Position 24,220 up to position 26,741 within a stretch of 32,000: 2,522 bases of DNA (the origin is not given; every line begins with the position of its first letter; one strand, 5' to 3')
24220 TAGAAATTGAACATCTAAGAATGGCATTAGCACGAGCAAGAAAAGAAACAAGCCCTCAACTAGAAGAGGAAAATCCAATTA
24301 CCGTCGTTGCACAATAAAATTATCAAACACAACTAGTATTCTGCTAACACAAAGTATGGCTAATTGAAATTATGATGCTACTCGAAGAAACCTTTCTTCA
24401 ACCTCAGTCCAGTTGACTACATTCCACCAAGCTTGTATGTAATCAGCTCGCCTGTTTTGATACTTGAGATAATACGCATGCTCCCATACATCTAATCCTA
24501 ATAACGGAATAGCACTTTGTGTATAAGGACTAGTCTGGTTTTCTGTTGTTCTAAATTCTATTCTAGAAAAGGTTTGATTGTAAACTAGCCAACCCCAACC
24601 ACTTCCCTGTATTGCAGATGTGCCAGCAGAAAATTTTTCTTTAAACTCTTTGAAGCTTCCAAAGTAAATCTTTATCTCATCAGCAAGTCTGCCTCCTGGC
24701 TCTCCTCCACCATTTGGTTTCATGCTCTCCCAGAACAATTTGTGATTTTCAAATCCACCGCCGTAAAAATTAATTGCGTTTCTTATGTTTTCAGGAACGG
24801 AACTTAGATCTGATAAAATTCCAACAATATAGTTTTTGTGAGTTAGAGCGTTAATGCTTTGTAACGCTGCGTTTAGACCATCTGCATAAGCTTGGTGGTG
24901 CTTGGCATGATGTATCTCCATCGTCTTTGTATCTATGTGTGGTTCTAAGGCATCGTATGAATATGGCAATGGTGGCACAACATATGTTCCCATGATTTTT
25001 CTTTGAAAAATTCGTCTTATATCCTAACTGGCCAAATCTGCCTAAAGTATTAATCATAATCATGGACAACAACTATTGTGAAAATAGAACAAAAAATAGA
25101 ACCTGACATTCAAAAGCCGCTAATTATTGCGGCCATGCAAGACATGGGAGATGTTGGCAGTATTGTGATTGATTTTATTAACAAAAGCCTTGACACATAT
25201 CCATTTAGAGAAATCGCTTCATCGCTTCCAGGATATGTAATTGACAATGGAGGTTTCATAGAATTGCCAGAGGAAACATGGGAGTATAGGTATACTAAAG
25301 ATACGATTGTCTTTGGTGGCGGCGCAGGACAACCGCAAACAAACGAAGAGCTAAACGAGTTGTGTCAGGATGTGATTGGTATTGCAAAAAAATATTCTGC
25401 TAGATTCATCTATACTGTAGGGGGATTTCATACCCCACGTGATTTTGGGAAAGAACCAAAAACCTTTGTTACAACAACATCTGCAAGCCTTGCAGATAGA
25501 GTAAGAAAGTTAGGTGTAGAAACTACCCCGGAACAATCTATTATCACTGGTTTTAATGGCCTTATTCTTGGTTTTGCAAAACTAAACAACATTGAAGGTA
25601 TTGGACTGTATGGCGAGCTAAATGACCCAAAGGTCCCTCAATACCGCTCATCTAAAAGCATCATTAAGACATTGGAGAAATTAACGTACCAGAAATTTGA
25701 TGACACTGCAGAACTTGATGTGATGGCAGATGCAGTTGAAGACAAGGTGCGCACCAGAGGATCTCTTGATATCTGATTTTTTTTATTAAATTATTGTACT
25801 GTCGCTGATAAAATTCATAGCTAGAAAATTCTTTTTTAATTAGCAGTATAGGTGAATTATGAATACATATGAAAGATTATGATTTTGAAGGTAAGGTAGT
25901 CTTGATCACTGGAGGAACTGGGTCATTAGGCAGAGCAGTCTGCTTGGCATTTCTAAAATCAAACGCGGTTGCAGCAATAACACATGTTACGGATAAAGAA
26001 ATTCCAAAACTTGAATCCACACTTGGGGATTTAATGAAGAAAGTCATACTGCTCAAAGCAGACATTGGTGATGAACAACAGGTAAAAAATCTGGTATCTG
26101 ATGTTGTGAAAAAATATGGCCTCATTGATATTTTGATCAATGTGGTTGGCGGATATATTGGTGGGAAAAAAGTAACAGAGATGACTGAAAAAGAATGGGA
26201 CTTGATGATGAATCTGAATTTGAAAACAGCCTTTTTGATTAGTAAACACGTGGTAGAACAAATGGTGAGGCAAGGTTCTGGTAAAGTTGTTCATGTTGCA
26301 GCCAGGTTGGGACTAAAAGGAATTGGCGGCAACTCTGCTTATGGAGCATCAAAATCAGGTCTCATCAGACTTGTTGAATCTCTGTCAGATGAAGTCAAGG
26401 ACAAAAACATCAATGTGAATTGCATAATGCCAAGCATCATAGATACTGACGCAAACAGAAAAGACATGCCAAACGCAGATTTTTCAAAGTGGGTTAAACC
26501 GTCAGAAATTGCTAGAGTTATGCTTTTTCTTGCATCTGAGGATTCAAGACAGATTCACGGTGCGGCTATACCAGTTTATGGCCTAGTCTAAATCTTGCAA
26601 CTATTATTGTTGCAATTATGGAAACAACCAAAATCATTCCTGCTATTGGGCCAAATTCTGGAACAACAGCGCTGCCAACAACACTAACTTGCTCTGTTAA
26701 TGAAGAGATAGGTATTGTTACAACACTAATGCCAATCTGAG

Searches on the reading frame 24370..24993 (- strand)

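Call 44: search_protein_families(library=pfam, proteins=[window:24370-24993:-], max_evalue=0.001)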
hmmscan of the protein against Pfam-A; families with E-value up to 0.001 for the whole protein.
window:24370-24993:- (207 aa): 2 families
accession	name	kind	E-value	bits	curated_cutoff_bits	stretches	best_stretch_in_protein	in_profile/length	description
PF02777.23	Sod_Fe_C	-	8.2e-41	138.6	20.9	1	100-201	2-102/102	Iron/manganese superoxide dismutases, C-terminal domain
PF00081.27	Sod_Fe_N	-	8.2e-25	87.5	27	1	4-92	2-82/82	Iron/manganese superoxide dismutases, alpha-hairpin domain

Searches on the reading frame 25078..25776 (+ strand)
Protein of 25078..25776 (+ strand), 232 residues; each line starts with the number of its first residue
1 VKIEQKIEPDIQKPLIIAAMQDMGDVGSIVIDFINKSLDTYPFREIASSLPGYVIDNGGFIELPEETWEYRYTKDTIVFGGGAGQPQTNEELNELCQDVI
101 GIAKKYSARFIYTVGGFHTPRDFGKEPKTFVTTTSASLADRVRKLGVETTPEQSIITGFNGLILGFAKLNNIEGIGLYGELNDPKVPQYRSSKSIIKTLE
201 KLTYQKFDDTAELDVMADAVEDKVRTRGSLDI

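Call 44: search_protein_families(library=pfam, proteins=[window:25078-25776:+], max_evalue=0.001)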
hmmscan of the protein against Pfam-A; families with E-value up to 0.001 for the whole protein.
window:25078-25776:+ (232 aa): 1 family
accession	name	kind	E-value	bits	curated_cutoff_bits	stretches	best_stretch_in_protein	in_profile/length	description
PF09754.15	PAC2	-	8.3e-24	85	25.8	1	17-224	2-211/215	PAC2 family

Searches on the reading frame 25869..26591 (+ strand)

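Call 44: search_protein_families(library=pfam, proteins=[window:25869-26591:+], max_evalue=0.001)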
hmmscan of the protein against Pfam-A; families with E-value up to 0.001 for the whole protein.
window:25869-26591:+ (240 aa): 8 families
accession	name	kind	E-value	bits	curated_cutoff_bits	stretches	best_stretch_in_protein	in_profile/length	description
PF00106.31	adh_short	-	1.8e-48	165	26.6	1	9-199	1-190/195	short chain dehydrogenase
PF13561.12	adh_short_C2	-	1.5e-41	143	27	1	19-236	7-231/236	Enoyl-(Acyl carrier protein) reductase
PF08659.16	KR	-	6.2e-08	33.2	22.6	1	11-162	3-153/180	KR domain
PF01370.27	Epimerase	-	5.4e-07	29.7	20.9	1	11-182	1-166/240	NAD dependent epimerase/dehydratase family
PF01073.25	3Beta_HSD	-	2.1e-06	27.4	22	1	12-79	1-67/280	3-beta hydroxysteroid dehydrogenase/isomerase family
PF23441.1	SDR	-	8.3e-06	25.8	27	1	10-196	9-199/258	SDR-like rossmann domain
PF02719.21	Polysacc_synt_2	-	0.00015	21.5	20.2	1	11-176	1-156/293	Polysaccharide biosynthesis protein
PF16363.11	GDP_Man_Dehyd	-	0.00067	19.7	27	0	12-79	1-74/332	GDP-mannose 4,6 dehydratase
